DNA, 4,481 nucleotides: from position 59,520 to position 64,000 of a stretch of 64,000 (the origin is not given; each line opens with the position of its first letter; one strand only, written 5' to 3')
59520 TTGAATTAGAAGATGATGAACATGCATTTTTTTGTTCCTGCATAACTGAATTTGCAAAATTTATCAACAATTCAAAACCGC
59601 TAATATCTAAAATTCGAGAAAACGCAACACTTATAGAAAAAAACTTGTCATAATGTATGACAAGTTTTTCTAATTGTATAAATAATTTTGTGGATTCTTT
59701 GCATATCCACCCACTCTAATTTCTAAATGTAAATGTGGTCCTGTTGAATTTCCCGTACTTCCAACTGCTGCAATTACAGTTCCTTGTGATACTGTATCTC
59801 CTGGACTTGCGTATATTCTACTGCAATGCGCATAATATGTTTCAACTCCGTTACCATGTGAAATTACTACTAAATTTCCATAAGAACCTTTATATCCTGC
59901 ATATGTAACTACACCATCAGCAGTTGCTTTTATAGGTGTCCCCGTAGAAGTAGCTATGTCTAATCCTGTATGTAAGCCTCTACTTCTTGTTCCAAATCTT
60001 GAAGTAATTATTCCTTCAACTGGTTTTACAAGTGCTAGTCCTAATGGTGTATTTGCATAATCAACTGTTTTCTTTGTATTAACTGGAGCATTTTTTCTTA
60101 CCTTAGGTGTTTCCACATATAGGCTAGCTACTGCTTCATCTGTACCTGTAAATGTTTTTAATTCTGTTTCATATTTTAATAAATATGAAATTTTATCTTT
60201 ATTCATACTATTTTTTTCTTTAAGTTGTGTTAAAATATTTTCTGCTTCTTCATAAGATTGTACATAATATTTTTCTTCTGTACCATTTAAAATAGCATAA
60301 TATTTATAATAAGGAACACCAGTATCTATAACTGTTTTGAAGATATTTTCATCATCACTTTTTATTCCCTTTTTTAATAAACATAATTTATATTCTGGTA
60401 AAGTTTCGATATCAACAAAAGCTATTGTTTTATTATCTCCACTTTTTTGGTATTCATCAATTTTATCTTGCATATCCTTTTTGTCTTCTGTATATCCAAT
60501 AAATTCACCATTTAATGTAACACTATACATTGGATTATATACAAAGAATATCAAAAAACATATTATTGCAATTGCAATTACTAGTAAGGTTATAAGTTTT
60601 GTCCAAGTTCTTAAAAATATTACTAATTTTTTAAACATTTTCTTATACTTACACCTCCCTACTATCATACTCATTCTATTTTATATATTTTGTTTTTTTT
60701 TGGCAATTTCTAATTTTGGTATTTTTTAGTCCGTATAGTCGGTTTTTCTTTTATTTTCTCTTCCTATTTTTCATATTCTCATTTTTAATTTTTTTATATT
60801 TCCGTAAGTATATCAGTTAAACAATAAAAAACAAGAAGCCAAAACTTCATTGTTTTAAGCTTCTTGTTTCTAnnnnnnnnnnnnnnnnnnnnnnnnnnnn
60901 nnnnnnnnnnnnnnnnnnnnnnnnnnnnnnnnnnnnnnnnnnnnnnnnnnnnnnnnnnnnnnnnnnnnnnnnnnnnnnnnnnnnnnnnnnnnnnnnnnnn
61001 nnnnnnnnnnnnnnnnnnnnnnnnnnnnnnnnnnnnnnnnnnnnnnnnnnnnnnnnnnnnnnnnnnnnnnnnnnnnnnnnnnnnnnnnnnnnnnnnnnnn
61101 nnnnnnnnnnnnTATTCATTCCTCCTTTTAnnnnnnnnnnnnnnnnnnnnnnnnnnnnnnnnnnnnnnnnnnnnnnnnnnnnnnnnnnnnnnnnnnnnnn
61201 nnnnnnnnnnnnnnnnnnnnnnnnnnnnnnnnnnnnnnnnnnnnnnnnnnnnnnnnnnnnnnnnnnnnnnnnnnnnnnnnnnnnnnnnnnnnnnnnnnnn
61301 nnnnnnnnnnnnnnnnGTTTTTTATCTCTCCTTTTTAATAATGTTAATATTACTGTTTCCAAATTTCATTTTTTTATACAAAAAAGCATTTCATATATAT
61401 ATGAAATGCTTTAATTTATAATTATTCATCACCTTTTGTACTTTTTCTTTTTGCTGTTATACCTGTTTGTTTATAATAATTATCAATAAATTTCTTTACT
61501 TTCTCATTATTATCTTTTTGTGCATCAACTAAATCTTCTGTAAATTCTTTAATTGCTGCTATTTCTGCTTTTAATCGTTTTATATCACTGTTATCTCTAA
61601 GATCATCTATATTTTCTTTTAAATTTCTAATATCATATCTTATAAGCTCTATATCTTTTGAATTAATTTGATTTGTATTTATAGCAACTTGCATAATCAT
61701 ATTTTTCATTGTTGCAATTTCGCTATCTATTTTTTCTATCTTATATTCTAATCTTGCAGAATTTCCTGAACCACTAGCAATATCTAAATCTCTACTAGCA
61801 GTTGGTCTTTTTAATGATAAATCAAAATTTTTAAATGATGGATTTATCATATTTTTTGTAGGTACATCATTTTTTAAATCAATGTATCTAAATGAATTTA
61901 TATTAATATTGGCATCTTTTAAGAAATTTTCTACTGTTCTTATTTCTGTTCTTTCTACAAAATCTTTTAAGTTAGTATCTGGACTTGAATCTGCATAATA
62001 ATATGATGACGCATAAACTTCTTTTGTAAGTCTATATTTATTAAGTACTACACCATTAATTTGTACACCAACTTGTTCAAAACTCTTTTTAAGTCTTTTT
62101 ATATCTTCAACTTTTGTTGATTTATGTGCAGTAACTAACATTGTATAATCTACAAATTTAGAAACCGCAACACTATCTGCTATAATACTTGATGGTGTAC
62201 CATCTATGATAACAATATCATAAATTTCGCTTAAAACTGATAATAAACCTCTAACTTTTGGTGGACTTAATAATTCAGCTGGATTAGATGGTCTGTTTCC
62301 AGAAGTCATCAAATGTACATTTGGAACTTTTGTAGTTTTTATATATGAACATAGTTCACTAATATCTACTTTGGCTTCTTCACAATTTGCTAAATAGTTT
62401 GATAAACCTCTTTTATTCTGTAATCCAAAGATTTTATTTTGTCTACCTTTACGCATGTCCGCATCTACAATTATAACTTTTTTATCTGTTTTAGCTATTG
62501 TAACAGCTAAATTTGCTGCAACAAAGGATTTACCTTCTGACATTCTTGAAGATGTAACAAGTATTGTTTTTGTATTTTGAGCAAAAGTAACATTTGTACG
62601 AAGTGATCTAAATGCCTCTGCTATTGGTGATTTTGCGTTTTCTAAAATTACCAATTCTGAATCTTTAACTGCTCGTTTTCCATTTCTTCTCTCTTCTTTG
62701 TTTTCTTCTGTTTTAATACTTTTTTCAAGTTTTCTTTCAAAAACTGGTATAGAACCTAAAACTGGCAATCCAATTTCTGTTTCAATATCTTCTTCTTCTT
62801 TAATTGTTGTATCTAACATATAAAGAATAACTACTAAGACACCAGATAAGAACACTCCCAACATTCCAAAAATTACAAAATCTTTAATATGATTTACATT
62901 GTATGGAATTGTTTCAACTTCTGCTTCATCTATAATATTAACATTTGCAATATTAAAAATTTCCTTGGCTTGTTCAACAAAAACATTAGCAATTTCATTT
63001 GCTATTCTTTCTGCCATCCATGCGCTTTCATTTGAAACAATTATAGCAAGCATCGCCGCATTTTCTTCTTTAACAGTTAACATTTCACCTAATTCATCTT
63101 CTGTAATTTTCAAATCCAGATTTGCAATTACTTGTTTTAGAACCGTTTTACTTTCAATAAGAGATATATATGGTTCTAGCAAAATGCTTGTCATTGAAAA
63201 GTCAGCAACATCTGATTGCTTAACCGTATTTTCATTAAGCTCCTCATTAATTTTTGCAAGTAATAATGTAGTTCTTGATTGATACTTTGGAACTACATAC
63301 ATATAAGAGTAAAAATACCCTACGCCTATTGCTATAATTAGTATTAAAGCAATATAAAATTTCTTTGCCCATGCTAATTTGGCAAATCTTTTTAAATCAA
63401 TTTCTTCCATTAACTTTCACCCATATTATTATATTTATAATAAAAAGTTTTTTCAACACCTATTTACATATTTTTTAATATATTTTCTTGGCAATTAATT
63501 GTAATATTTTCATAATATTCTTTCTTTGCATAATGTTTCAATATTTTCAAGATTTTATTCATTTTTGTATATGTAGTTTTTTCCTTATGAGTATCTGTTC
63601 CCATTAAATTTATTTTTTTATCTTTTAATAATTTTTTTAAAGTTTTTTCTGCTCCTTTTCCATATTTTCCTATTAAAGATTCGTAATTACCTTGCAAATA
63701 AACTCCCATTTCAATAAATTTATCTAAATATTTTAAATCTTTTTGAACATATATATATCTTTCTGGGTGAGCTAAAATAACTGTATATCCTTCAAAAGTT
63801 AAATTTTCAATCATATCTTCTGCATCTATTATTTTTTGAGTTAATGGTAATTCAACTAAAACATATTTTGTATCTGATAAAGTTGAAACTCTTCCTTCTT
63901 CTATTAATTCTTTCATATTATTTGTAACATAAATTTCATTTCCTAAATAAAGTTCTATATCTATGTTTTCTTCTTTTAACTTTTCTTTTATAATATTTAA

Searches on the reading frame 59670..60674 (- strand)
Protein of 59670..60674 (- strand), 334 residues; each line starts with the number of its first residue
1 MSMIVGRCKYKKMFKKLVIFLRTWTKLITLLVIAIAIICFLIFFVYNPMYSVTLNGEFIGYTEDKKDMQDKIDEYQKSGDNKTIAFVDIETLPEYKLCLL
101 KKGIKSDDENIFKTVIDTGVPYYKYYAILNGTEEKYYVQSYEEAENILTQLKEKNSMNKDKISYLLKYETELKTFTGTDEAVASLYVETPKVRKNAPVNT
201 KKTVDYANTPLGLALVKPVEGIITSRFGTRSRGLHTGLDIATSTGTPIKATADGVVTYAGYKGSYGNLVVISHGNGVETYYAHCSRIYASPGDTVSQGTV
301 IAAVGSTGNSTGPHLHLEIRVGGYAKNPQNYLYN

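Call 63: search_protein_families(library=pfam, proteins=[window:59670-60674:-], max_evalue=0.001)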
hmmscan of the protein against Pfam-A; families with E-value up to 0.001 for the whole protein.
window:59670-60674:- (334 aa): 1 family
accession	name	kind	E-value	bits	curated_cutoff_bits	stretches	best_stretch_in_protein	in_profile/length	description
PF01551.29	Peptidase_M23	-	3.2e-35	120.6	28.7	1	234-328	2-96/96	Peptidase family M23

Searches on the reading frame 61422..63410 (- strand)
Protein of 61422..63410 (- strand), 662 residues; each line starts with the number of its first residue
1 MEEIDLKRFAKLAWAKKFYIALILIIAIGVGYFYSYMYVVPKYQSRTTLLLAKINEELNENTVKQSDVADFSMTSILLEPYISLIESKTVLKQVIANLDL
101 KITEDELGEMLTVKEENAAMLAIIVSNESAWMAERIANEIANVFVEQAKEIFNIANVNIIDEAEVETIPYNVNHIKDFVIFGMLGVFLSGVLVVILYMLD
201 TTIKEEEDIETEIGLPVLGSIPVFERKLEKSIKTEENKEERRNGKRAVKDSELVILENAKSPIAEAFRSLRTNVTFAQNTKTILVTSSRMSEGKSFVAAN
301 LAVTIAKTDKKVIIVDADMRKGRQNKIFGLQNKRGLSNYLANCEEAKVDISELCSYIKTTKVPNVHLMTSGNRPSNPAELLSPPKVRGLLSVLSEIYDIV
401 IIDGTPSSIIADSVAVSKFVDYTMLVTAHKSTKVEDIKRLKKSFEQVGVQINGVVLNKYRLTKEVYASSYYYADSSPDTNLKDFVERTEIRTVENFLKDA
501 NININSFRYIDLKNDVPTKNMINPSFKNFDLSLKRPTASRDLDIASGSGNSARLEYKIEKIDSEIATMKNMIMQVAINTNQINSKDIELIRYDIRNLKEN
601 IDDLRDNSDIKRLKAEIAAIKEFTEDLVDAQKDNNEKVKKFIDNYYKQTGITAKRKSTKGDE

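Call 63: search_protein_families(library=pfam, proteins=[window:61422-63410:-], max_evalue=0.001)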
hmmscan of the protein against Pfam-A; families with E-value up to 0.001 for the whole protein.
window:61422-63410:- (662 aa): 4 families
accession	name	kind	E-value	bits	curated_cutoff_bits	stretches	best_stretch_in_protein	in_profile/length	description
PF01656.29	CbiA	-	1.1e-12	48.5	25.4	1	285-462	3-86/125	CobQ/CobB/MinD/ParA nucleotide binding domain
PF02706.20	Wzz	-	6.3e-12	46.1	25.5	1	2-98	1-91/91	Chain length determinant protein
PF10609.15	ParA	-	5e-09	36.4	27.1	1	280-459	3-175/246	NUBPL iron-transfer P-loop NTPase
PF13614.12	AAA_31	-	1.2e-08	35.5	27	1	281-450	2-170/177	AAA domain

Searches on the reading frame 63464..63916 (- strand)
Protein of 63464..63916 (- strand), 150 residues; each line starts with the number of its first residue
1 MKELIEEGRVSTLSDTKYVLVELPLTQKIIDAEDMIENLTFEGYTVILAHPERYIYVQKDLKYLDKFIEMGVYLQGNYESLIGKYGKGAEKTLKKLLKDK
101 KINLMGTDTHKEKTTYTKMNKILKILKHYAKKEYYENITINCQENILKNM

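Call 63: search_protein_families(library=pfam, proteins=[window:63464-63916:-], max_evalue=0.001)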
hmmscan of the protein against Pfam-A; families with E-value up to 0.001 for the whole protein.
window:63464-63916:- (150 aa): 1 family
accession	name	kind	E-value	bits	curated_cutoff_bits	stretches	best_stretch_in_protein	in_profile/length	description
PF19567.5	CpsB_CapC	-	6.9e-34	117.7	27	1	2-148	88-234/234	Capsular polysaccharide synthesis, CpsB/CapC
